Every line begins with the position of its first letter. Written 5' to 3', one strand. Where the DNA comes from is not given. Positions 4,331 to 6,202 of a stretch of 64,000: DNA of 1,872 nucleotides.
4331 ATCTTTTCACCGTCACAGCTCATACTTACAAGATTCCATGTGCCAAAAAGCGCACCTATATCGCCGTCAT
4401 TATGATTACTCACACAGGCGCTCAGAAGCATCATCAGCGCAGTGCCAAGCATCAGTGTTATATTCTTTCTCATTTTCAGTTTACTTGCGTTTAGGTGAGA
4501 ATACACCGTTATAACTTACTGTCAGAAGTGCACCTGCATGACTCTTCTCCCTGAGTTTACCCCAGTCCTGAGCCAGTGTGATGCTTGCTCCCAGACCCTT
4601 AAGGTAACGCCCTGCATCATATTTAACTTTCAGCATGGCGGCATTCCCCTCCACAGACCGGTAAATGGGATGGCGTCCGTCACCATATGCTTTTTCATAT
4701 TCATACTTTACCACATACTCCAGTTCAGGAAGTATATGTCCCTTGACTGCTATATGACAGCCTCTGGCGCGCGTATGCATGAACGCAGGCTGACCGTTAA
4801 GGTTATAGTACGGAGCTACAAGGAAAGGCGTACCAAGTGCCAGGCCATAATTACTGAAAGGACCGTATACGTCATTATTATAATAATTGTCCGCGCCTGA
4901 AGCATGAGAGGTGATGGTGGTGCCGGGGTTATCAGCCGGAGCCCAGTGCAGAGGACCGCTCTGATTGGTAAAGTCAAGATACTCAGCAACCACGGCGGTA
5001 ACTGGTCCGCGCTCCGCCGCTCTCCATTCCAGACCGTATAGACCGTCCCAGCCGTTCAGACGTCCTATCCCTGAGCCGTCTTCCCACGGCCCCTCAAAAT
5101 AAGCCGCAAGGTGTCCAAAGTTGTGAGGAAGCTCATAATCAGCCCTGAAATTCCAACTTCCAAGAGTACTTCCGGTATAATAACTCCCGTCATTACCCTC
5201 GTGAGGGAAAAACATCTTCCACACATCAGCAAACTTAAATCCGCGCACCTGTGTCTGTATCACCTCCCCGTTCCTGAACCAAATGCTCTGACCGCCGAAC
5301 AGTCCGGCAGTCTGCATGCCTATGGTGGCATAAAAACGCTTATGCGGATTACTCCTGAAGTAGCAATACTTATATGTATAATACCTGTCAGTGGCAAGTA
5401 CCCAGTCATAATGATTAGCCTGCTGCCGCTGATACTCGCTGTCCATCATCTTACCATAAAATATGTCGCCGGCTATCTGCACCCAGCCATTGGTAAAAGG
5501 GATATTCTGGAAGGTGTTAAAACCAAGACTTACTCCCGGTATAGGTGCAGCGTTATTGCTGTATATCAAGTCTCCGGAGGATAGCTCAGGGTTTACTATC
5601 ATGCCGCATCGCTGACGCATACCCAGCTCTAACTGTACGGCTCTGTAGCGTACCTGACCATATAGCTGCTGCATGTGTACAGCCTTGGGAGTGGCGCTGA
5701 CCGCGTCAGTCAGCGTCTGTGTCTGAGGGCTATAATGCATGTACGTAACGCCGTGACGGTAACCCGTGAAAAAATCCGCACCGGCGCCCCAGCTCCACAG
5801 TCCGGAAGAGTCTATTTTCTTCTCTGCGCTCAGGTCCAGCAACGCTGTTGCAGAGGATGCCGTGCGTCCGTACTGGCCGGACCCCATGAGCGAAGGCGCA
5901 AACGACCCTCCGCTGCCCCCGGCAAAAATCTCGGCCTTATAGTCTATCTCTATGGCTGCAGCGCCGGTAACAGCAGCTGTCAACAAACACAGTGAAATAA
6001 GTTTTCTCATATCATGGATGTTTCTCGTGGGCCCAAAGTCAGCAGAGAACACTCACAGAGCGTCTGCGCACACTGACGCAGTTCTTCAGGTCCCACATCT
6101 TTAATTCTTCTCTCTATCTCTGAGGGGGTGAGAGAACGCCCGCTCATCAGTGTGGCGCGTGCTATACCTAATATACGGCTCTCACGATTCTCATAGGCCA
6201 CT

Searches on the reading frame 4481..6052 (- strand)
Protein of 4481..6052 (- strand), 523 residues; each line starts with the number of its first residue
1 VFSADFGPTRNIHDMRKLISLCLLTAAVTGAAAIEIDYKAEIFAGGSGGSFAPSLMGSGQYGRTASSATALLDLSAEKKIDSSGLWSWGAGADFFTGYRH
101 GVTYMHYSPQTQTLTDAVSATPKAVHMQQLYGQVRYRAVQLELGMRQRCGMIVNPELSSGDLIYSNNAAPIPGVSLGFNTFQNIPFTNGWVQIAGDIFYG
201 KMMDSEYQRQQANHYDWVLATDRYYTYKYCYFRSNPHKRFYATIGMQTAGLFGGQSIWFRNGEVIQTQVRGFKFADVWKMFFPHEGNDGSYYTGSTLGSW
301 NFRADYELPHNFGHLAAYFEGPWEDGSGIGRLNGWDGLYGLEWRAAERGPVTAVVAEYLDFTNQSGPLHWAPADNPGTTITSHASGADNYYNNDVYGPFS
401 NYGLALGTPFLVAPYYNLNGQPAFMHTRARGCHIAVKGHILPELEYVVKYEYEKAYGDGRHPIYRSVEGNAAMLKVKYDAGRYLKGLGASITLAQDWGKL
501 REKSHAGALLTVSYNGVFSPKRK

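Call 3: search_protein_families(library=pfam, proteins=[window:4481-6052:-], max_evalue=1)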
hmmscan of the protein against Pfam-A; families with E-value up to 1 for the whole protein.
window:4481-6052:- (523 aa): 1 family
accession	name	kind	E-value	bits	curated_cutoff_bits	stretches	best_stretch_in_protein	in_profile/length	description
PF14052.12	Caps_assemb_Wzi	-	5e-17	62.4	30.1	1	94-410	48-308/392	Capsule assembly protein Wzi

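Call 4: search_protein_families(library=ncbifam, proteins=[window:4481-6052:-], max_evalue=1)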
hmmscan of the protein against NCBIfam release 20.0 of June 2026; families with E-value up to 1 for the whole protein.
window:4481-6052:- (523 aa): 0 families
